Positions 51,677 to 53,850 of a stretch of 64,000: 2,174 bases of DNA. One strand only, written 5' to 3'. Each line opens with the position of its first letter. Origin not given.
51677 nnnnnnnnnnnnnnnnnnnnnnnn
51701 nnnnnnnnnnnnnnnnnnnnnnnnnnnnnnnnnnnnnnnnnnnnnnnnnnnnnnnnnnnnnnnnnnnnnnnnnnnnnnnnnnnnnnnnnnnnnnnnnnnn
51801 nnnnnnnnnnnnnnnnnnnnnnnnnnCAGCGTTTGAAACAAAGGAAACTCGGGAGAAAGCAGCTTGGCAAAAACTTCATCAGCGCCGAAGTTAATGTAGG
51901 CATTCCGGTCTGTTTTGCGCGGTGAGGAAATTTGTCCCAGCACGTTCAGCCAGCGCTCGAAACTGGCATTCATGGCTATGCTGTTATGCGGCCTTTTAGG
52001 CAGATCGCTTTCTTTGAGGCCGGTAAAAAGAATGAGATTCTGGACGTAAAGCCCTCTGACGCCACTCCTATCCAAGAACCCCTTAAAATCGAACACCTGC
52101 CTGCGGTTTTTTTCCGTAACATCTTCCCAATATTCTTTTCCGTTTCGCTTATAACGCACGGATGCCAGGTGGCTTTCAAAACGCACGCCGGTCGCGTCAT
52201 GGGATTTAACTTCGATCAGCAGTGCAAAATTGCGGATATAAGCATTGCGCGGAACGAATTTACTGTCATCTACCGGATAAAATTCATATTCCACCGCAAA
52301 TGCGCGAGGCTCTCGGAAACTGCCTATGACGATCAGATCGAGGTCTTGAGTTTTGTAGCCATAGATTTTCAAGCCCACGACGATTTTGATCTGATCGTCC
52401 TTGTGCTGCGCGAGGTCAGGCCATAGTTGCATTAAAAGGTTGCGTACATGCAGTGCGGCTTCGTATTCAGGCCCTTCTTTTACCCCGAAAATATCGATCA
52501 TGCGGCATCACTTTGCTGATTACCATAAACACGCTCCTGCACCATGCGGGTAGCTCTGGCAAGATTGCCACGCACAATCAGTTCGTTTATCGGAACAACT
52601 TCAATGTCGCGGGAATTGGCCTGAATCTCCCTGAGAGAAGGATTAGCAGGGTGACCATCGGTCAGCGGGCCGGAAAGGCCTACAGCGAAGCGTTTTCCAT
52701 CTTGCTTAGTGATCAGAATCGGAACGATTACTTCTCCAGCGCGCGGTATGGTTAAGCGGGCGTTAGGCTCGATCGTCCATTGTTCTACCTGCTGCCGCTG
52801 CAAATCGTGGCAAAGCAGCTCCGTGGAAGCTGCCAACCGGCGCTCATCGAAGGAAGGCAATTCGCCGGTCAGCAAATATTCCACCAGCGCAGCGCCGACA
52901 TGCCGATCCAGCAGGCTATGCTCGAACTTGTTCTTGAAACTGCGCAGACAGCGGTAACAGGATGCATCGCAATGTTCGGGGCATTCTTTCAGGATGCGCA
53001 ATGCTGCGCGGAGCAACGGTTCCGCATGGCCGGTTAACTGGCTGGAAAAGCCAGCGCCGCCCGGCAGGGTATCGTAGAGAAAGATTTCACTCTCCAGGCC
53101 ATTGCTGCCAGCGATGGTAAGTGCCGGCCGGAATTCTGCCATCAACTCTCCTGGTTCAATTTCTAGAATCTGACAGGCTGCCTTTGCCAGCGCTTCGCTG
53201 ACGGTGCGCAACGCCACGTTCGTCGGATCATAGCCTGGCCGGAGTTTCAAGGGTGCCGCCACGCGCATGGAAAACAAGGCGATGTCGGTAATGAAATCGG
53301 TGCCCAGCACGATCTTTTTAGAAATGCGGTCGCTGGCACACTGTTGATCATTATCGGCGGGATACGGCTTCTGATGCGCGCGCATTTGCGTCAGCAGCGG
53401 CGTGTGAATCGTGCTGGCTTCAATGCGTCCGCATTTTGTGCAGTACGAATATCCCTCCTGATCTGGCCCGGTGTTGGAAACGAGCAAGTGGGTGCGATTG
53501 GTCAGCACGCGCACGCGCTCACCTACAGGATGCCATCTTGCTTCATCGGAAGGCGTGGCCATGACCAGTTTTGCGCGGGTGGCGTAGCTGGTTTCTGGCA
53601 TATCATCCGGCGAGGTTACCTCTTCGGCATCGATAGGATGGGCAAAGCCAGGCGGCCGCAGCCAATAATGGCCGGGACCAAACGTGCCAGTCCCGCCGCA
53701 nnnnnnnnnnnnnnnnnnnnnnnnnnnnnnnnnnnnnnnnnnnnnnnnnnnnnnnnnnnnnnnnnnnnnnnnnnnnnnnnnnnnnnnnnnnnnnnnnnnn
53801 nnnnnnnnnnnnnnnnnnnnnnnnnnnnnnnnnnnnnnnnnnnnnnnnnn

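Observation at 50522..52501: NERD nuclease-UvrD-like helicase translationally coupled to druE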

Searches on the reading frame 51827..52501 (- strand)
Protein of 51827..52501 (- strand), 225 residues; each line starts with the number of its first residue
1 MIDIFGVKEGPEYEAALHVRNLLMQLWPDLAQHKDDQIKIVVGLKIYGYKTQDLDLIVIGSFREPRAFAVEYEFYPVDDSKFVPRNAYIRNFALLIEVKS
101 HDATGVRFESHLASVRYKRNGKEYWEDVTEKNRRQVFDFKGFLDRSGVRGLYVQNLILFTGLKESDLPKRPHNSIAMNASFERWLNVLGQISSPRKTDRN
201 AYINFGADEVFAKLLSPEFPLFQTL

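Call 49: predict_structure(alignment_id=A2)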
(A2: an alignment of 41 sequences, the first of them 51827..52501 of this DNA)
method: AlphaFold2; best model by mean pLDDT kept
length: 225 residues; sequences in the alignment: 41
mean_pLDDT: 93.9   pTM: 0.91
mean pLDDT of the five models: 93.9, 93.1, 92.9, 89.4, 89.3
residues with pLDDT >= 90: 200; 70-90: 22; 50-70: 3; < 50: 0
segments of 3 or more residues with pLDDT < 50: none
pLDDT, mean of each block of 10 residues (from residue 1): 92 97 95 90 93 96 96 88 96 98 94 94 95 97 93 98 95 96 97 92 96 90 67
secondary structure, 60 per line:
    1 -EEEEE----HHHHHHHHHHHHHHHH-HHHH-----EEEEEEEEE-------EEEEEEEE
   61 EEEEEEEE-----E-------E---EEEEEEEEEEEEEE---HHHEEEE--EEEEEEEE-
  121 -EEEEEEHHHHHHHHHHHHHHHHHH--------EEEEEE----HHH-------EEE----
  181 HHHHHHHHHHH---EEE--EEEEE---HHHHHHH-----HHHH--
elements in order: E2-6 H11-26 H28-31 E37-45 E53-68 E86-99 E106-109 E112-119 E122-127 H128-145 E154-159 E174-176 H181-191 E195-197 E200-204 H208-214 H220-223

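Call 103: fold_search(model_id=the predicted structure, library=pdb)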
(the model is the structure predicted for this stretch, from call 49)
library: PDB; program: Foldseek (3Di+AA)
matches with E <= 10: 483; with E <= 0.001: 0
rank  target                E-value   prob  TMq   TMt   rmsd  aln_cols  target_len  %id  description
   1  8wi7_w                8.4e-02  0.13  0.16  0.14  20.9       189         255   10  Cryo- EM structure of Mycobacterium smegmatis 70S ribosome, bS1 and RafH. (released 2024-02-28)
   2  4hn3_D                1.1e-01  0.13  0.21  0.16  12.9       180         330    8  The crystal structure of a sex pheromone precursor (lmo1757) from Listeria monocytogenes EGD-e (released 2012-10-31)
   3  8rd8_D                1.6e-01  0.16  0.17  0.31  16.5       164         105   12  Cryo-EM structure of P. urativorans 70S ribosome in complex with hibernation factors Balon and RaiA (structure 1). (released 2024-02-21)
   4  8whx_w                1.9e-01  0.30  0.17  0.26   4.9        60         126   17  Cryo- EM structure of Mycobacterium smegmatis 70S ribosome and RafH. (released 2024-02-28)
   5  8rr1_E                2.7e-01  0.07  0.19  0.09  12.7       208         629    7  Human mitochondrial RNase Z complex with ELAC2-D550N catalytic mutant and tRNA-Tyr precursor (Composite model) (released 2025-01-08)
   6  7m4z_v                3.7e-01  0.14  0.16  0.28   5.5        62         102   14  A. baumannii Ribosome-Eravacycline complex: hpf-bound 70S (released 2021-05-19)
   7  28lu_y                3.9e-01  0.20  0.19  0.27   8.4        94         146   14  Structure of the Chlamydomonas reinhardtii chlororibosome with factor pY (released 2026-04-01)
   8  8uu7_w                4.4e-01  0.08  0.14  0.25  16.5       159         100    9  Cryo-EM structure of the Listeria innocua 70S ribosome in complex with HflXr, HPF, and E-site tRNA (structure II-B) (released 2024-02-28)
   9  4h6u_B                5.0e-01  0.03  0.11  0.14   9.7       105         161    8  Tubulin acetyltransferase mutant (released 2012-11-07)
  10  3ib5                  5.3e-01  0.08  0.21  0.16  12.7       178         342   10  Crystal structure of Sex pheromone precursor (YP_536235.1) from LACTOBACILLUS SALIVARIUS SUBSP. SALIVARIUS UCC118 at 1.3 (released 2009-08-04)
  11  9a4x_A                5.6e-01  0.04  0.11  0.10  20.5       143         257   10  Integrative model of ETFB-ETFA by crosslinking MS and deep learning (released 2024-09-18)
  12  3rmh_A                5.6e-01  0.01  0.10  0.12  16.4       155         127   13  Crystal Structure of yeast telomere protein Cdc13 OB4 (released 2011-11-09)
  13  8em1_B                6.0e-01  0.11  0.23  0.14   9.0       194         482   13  Type IIS Restriction Endonuclease PaqCI, DNA Unbound (released 2023-03-22)
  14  8uu4_w                6.0e-01  0.07  0.16  0.28  13.6       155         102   12  Cryo-EM structure of the Listeria innocua 70S ribosome in complex with HPF (structure I-A) (released 2024-02-28)
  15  7z3j                  6.0e-01  0.03  0.11  0.04  15.4       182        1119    9  Structure of crystallisable rat Phospholipase C gamma 1 in complex with inositol 1,4,5-trisphosphate (released 2022-07-20)
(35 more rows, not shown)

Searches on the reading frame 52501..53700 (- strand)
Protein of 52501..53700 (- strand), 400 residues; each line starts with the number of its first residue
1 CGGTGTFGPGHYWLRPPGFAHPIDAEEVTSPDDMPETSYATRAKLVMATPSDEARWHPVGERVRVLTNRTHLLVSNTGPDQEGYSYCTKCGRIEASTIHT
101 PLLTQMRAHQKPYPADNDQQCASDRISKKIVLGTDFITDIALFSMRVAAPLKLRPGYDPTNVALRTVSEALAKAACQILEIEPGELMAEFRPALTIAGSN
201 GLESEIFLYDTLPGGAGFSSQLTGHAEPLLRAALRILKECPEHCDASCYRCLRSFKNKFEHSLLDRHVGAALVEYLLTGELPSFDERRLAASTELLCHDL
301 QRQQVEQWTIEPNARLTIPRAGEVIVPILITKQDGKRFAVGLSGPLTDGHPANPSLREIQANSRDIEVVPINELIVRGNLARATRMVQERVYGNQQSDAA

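Call 59: find_related_loci(query=A3, collection=metagenome_contigs, flank=10000)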
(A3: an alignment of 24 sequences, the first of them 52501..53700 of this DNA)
Query A3 (400 aa) in metagenome_contigs; peptide patterns used: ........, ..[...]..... (x = any residue, [..] = any of these).
600 stretches matched a pattern (row limit reached: there are more); 394 encode a relative of the query (tblastn E <= 1e-3); the best 80 are kept; 80 distinct loci.
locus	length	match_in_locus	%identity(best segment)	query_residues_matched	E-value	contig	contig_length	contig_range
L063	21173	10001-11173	86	1-391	0e+0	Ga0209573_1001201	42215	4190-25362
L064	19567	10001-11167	66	1-391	2e-172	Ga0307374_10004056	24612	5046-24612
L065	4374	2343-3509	65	1-391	8e-174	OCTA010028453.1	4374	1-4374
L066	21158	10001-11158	65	1-388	1e-168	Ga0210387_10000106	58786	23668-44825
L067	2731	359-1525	64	1-391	3e-178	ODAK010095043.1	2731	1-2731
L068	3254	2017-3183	63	1-391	5e-176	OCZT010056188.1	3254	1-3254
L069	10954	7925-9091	64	1-391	2e-167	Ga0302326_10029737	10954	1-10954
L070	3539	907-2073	65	1-391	1e-173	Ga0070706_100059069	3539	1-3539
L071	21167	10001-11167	63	1-391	4e-166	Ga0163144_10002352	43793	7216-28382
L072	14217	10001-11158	64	1-388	2e-165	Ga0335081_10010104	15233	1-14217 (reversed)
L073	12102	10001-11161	65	1-389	2e-165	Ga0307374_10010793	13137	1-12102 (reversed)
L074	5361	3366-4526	65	1-389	4e-168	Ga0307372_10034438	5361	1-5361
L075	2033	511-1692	63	1-396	2e-178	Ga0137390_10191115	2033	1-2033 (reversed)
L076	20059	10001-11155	64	1-387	1e-164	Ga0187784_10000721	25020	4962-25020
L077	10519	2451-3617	64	1-391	3e-164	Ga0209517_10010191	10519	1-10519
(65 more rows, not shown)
